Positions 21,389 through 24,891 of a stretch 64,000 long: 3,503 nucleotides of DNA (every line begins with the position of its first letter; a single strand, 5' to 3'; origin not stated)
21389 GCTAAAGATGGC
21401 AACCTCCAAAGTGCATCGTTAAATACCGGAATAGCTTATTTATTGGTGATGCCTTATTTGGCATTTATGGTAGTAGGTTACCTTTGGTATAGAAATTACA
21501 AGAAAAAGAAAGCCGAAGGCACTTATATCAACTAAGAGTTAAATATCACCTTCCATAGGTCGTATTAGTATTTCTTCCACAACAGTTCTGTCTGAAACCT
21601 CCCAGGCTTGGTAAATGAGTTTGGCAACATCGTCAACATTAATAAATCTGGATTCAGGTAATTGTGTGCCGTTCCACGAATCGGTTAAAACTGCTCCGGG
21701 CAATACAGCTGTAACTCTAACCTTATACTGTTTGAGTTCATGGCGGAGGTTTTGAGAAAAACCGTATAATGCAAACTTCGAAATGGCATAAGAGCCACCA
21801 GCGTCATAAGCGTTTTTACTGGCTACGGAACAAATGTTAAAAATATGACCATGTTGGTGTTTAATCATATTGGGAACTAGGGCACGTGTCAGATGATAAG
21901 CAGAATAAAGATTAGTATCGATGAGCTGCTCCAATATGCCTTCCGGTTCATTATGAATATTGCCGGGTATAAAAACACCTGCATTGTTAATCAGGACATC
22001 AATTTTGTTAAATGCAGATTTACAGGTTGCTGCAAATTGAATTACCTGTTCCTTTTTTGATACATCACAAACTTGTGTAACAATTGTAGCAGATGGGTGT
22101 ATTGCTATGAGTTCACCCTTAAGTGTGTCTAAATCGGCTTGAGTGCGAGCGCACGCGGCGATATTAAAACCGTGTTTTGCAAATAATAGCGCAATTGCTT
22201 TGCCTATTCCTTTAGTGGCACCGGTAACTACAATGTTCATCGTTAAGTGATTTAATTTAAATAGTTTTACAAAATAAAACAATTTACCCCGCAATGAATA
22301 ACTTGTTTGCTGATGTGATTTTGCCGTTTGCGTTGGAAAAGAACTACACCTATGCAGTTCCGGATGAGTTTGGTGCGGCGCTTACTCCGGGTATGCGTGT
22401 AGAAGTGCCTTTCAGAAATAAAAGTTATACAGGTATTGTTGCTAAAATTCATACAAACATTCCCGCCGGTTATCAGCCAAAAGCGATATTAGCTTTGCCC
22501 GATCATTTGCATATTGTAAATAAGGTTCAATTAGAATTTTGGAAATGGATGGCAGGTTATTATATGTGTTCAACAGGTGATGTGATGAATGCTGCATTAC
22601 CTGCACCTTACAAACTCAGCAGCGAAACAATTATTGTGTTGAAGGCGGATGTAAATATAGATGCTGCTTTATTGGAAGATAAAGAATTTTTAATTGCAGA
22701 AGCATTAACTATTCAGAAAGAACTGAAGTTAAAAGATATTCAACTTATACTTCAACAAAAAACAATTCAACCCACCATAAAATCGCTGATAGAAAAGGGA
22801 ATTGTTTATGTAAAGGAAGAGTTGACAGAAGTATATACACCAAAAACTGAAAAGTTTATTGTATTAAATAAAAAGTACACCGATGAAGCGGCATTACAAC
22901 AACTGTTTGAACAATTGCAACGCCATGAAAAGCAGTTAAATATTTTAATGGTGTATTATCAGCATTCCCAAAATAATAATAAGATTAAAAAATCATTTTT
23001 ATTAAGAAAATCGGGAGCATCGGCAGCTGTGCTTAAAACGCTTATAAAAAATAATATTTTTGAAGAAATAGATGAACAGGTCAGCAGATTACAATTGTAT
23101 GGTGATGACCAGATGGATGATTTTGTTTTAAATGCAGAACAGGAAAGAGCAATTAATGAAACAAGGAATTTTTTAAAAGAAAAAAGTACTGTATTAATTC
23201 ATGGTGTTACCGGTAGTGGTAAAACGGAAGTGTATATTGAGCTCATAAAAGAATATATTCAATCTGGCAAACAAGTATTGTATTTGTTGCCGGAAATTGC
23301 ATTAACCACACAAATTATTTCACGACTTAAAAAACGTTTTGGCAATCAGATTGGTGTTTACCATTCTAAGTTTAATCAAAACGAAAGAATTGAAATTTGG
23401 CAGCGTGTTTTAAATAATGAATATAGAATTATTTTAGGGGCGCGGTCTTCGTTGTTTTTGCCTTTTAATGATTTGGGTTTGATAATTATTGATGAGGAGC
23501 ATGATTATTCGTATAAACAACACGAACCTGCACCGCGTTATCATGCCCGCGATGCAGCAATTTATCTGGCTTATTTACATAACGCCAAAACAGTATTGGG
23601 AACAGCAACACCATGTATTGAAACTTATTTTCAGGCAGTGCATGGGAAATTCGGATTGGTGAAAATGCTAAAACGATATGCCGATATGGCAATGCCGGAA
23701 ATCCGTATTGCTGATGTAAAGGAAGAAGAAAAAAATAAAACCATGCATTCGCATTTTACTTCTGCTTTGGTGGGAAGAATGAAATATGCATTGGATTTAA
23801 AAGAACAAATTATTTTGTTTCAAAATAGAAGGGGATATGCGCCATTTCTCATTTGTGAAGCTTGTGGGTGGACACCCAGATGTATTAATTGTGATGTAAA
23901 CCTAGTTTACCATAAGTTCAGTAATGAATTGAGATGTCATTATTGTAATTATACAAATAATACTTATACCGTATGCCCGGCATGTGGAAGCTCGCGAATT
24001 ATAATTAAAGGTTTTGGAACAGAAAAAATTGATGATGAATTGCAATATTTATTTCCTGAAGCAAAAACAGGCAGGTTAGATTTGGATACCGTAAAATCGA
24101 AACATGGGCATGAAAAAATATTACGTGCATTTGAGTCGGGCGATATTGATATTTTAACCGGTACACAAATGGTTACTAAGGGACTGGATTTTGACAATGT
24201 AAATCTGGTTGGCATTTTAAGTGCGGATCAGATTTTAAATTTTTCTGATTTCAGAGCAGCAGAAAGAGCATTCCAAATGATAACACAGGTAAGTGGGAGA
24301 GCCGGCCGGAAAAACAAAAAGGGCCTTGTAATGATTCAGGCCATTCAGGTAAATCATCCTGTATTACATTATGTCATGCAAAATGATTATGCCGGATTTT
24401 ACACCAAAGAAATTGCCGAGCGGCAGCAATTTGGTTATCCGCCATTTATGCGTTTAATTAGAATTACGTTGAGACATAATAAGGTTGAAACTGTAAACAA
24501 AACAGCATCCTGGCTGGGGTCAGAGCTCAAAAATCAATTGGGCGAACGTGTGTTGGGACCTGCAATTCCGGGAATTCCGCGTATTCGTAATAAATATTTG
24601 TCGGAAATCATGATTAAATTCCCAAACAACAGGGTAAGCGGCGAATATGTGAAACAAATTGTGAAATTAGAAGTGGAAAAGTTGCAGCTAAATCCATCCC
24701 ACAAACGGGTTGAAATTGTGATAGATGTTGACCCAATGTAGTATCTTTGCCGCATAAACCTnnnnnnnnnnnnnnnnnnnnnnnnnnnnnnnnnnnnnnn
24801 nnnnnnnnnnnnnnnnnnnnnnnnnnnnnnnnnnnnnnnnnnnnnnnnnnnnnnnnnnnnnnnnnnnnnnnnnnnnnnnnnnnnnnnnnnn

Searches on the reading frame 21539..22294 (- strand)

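Call 9: search_protein_families(library=pfam, proteins=[window:21539-22294:-])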
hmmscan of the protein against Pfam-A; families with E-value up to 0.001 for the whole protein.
window:21539-22294:- (251 aa): 3 families
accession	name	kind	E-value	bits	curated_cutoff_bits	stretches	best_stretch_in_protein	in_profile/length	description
PF00106.31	adh_short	-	1e-52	178.9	26.6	1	21-208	3-188/195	short chain dehydrogenase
PF13561.12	adh_short_C2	-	2e-35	122.9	27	1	25-211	1-185/236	Enoyl-(Acyl carrier protein) reductase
PF08659.16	KR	-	1.2e-08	35.5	22.6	1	22-169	4-149/180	KR domain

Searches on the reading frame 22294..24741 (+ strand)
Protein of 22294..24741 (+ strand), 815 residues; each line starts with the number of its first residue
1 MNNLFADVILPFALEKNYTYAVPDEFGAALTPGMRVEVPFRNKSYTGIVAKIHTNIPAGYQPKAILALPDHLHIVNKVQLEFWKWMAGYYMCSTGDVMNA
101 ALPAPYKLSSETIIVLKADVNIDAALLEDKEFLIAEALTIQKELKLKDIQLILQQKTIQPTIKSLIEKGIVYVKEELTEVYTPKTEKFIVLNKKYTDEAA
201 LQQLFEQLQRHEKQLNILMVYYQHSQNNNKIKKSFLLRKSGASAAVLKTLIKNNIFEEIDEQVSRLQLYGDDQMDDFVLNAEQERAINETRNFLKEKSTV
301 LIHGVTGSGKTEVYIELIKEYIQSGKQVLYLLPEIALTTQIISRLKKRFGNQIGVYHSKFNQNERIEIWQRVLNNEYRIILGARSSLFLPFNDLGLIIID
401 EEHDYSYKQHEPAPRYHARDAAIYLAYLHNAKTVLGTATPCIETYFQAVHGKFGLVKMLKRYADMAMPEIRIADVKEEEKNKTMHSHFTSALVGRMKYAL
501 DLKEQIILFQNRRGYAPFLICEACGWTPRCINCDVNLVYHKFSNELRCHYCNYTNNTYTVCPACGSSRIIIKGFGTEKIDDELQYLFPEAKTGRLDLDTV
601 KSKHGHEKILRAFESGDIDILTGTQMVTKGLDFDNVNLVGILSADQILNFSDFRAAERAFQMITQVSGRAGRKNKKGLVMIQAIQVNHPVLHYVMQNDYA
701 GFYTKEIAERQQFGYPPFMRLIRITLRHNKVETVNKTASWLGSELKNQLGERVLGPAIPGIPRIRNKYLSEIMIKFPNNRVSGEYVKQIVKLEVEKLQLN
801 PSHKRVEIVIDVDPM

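Call 4: search_protein_families(library=ncbifam, proteins=[window:22294-24741:+])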
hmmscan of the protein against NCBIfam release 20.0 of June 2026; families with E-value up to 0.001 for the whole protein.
window:22294-24741:+ (815 aa): 31 families (the best 25 are shown)
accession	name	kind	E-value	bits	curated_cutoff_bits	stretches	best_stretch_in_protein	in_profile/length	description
NF004066.1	PRK05580.1-3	equivalog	4e-234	779.5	813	1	6-815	2-786/788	primosomal protein N'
TIGR00595.1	priA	equivalog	2.7e-179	597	230.35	1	301-815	1-509/509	replication restart helicase PriA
NF004070.0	PRK05580.2-2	equivalog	2.6e-178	594.5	921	2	142-815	64-726/729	primosomal protein N'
NF004067.0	PRK05580.1-4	equivalog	3.7e-176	587.6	763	2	194-815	119-734/737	primosomal protein N'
NF004068.0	PRK05580.1-5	equivalog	7.6e-166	553.4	1249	1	13-814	15-791/795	primosomal protein N'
NF004065.0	PRK05580.1-1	equivalog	9.2e-163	543.2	858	2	145-815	58-729/731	primosomal protein N'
NF004071.0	PRK05580.2-3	equivalog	1.3e-149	499.4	1105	2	222-814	145-731/735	primosomal protein N'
NF004072.0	PRK05580.2-4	equivalog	9.7e-144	480.1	1030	2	279-814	122-644/648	primosomal protein N'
NF004069.0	PRK05580.2-1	equivalog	5.4e-140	467.7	767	1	255-791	90-599/612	primosomal protein N'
NF011453.0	PRK14873.1-3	equivalog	1.1e-42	146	812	2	313-757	187-602/653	primosome assembly protein PriA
NF011452.0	PRK14873.1-2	equivalog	1e-35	123.1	980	1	318-734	219-624/708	primosomal protein N'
NF011455.0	PRK14873.1-5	equivalog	6.9e-31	107.2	969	1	316-729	180-589/675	primosomal protein N'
NF011454.0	PRK14873.1-4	equivalog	3.5e-30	104.9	951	1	311-738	158-576/651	primosomal protein N'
TIGR00580.2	mfd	equivalog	7.8e-21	74.2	800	2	277-411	432-573/907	transcription-repair coupling factor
TIGR00643.1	recG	equivalog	4.4e-17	62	659.4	1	147-450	96-406/629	ATP-dependent DNA helicase RecG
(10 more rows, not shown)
